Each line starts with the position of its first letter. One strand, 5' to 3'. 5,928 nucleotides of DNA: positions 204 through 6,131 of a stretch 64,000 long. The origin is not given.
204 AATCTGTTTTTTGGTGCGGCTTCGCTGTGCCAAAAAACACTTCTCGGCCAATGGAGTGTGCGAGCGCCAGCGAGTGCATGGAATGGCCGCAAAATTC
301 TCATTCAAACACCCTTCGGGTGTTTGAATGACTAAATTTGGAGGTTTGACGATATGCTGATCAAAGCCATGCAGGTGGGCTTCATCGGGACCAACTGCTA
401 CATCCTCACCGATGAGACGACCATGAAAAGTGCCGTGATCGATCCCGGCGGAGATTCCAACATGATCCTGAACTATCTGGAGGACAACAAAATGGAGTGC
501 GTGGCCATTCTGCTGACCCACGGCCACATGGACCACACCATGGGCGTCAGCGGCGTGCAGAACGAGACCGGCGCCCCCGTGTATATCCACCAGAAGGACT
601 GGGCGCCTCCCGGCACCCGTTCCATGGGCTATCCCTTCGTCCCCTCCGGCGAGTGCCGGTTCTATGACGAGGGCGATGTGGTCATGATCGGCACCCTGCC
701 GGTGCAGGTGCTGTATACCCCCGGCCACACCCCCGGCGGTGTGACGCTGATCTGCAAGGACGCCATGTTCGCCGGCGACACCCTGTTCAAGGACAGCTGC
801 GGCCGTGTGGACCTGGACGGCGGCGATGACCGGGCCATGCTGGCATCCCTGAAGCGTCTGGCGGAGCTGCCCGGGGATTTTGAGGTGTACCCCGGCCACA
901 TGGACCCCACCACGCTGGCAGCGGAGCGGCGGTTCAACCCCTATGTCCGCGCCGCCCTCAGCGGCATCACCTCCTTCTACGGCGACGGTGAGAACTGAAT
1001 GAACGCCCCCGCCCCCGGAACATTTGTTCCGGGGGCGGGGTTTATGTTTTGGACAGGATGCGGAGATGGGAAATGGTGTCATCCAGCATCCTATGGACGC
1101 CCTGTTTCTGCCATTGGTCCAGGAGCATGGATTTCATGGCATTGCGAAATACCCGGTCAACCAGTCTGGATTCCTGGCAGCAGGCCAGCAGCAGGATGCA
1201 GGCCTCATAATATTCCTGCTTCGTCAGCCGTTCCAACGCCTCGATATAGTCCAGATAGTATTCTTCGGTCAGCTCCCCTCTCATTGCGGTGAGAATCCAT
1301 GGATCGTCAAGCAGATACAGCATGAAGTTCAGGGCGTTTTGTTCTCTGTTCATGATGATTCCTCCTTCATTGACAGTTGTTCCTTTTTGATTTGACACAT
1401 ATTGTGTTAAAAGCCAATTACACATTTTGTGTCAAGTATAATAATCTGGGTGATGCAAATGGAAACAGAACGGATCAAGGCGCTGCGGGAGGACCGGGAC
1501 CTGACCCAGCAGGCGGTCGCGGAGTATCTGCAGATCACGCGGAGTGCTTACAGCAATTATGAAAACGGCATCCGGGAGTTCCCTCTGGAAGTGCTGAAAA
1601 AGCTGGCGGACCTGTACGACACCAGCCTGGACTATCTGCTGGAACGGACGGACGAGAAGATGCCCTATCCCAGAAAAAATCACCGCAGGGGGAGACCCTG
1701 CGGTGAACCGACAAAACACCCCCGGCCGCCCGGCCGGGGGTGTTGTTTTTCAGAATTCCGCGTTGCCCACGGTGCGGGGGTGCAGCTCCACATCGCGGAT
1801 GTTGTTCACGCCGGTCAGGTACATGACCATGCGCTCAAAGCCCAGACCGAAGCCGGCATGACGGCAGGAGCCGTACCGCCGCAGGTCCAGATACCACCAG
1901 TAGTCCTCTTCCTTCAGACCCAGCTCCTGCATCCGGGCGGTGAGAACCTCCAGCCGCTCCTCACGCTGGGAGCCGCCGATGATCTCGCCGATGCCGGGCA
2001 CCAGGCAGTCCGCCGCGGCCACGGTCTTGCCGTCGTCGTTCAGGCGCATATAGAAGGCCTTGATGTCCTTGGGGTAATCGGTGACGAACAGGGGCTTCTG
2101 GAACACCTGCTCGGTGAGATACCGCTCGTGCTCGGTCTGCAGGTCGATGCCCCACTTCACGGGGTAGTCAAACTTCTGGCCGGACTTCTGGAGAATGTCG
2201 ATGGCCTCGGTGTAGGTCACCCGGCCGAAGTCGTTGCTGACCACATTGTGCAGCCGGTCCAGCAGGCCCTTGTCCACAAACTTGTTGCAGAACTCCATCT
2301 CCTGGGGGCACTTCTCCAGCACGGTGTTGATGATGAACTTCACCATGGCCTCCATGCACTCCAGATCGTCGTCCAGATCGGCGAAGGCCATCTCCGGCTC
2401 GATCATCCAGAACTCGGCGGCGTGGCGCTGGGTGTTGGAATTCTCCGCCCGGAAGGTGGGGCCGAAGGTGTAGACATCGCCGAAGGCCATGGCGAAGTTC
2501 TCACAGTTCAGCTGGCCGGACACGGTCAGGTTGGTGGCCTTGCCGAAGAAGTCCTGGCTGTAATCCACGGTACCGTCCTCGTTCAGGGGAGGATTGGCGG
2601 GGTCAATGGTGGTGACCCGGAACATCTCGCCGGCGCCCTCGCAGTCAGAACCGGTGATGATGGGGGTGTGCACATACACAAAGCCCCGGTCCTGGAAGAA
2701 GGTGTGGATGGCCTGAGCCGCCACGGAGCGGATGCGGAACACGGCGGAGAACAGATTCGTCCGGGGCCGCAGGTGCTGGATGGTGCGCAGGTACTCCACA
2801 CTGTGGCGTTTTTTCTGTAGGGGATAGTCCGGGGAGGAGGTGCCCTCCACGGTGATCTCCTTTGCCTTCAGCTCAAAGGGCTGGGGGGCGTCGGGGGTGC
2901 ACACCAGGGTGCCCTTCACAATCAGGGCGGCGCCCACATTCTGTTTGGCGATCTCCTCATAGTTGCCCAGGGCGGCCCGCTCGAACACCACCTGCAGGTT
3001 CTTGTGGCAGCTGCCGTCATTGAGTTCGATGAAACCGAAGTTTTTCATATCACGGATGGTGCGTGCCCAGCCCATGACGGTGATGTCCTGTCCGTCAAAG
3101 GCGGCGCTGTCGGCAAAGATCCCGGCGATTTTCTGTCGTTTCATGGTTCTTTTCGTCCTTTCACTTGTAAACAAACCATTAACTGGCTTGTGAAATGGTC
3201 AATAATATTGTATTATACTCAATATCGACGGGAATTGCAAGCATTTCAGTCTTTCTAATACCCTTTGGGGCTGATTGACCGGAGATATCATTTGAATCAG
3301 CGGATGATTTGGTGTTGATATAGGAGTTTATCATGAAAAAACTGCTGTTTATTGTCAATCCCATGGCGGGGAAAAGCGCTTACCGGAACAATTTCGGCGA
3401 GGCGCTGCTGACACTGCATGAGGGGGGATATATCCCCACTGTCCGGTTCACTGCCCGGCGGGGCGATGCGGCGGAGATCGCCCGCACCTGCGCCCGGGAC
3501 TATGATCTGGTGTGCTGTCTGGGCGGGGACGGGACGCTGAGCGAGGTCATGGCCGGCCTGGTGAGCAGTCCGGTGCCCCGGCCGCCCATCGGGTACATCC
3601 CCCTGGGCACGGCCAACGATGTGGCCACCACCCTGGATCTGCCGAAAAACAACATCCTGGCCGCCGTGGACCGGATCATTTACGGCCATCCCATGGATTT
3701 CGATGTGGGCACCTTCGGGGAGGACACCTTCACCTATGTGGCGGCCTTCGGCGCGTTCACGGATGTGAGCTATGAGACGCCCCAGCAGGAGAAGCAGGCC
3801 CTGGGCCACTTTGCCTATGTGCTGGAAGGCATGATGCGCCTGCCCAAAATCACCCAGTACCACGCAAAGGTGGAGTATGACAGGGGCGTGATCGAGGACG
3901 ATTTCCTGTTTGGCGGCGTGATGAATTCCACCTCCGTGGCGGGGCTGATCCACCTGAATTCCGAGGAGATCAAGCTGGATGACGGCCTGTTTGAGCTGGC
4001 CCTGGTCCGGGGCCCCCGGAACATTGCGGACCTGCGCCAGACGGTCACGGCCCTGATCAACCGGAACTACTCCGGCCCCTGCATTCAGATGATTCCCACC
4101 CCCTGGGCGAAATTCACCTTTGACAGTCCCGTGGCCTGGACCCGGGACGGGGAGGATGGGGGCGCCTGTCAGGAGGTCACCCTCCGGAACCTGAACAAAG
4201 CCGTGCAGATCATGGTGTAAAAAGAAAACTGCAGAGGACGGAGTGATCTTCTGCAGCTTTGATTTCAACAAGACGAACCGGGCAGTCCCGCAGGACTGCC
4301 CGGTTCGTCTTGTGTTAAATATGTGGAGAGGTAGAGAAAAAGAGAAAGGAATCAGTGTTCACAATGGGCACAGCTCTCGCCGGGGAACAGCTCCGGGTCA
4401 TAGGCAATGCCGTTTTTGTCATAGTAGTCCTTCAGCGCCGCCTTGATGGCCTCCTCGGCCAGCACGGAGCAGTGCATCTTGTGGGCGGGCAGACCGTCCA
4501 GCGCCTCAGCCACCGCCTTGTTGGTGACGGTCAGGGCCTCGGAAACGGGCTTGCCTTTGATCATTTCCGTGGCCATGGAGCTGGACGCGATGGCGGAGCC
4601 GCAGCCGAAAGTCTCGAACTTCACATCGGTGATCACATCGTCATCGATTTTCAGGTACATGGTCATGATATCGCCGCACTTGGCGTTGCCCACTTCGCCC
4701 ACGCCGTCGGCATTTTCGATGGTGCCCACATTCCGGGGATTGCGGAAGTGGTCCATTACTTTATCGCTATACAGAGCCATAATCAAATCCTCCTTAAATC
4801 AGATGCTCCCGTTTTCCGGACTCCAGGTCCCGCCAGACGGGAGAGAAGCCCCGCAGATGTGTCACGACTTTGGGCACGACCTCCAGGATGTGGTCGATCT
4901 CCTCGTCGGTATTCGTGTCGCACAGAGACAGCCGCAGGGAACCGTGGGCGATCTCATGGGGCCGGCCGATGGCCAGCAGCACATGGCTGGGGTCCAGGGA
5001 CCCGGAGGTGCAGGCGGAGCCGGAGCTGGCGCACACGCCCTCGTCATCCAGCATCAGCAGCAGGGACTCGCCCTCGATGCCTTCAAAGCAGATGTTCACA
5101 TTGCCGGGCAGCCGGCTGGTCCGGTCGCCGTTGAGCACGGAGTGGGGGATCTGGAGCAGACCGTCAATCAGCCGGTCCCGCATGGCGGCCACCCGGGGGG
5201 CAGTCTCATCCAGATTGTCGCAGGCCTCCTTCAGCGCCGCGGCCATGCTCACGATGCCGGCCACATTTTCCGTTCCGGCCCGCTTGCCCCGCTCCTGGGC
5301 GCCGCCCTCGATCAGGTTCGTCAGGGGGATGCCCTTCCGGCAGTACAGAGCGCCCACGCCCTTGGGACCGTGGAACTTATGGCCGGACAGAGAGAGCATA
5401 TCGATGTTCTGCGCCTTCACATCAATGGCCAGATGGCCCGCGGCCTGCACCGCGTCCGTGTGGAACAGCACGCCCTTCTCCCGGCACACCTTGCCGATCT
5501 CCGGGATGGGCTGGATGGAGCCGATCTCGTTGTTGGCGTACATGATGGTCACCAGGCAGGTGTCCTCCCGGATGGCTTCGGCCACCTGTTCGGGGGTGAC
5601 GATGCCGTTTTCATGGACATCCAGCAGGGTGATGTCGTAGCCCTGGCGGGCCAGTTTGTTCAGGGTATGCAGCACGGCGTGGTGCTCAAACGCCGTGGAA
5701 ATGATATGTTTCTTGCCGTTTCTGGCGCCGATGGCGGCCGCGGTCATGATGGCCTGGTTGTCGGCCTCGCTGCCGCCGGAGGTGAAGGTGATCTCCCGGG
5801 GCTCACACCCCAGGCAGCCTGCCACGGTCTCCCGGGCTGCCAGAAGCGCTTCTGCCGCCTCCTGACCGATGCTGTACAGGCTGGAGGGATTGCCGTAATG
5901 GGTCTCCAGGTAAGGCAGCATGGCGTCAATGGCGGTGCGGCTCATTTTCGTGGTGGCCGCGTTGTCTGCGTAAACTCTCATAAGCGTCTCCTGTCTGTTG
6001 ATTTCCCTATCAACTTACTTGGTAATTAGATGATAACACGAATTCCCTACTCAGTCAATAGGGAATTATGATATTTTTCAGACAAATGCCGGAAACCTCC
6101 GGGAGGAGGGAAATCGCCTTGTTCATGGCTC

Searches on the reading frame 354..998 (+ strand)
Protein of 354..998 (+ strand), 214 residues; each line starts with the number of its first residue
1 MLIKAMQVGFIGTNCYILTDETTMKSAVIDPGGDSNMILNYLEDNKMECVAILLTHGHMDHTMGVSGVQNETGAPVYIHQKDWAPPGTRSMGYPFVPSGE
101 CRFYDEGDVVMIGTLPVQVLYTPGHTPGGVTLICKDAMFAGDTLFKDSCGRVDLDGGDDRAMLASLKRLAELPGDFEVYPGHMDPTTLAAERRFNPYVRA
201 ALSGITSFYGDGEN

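Call 91: search_protein_families(library=pfam, proteins=[window:354-998:+], max_evalue=0.00001)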
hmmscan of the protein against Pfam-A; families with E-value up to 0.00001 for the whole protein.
window:354-998:+ (214 aa): 1 family
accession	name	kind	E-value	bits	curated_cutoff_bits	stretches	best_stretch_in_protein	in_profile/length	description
PF00753.33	Lactamase_B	-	4.4e-29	102.3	22.7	1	9-182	2-196/196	Metallo-beta-lactamase superfamily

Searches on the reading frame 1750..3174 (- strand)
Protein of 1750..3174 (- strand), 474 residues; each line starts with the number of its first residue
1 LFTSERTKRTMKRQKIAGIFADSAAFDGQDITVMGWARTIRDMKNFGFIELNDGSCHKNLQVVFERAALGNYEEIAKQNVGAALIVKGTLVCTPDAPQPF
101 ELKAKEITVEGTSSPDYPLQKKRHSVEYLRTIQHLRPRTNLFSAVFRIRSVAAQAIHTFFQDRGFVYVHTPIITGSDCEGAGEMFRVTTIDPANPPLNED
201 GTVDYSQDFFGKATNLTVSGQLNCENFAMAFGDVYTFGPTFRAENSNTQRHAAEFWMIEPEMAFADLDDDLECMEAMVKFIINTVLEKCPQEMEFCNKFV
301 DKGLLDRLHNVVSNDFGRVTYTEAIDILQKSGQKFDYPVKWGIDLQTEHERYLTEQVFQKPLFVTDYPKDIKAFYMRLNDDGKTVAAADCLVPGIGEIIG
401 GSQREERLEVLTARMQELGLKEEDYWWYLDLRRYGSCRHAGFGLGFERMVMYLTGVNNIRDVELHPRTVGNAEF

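Call 91: search_protein_families(library=pfam, proteins=[window:1750-3174:-], max_evalue=0.00001)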
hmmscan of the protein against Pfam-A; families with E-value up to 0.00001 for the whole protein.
window:1750-3174:- (474 aa): 2 families
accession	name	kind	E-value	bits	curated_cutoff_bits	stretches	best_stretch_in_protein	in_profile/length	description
PF00152.25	tRNA-synt_2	-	1.4e-67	228.4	25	1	131-468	7-307/308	tRNA synthetases class II (D, K and N)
PF01336.31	tRNA_anti-codon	-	3.8e-10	40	27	1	31-109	1-74/75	OB-fold nucleic acid binding domain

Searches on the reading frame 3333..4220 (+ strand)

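Call 91: search_protein_families(library=pfam, proteins=[window:3333-4220:+], max_evalue=0.00001)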
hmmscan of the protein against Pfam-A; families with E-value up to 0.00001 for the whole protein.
window:3333-4220:+ (295 aa): 1 family
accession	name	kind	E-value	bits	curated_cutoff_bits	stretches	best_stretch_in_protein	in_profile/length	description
PF00781.29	DAGK_cat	-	7.3e-29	100.3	23.6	1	3-127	1-124/125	Diacylglycerol kinase catalytic domain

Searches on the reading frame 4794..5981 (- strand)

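Call 91: search_protein_families(library=pfam, proteins=[window:4794-5981:-], max_evalue=0.00001)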
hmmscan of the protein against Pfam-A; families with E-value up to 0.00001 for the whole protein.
window:4794-5981:- (395 aa): 3 families
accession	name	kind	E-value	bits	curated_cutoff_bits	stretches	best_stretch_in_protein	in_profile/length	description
PF00266.25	Aminotran_5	-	2.3e-82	277.4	21.5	1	3-364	1-370/371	Aminotransferase class-V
PF01041.23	DegT_DnrJ_EryC1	-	3e-07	30.4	19.8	1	70-183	48-152/360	DegT/DnrJ/EryC1/StrS aminotransferase family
PF01212.27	Beta_elim_lyase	-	9.8e-07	28.8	27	1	29-244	28-236/288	Beta-eliminating lyase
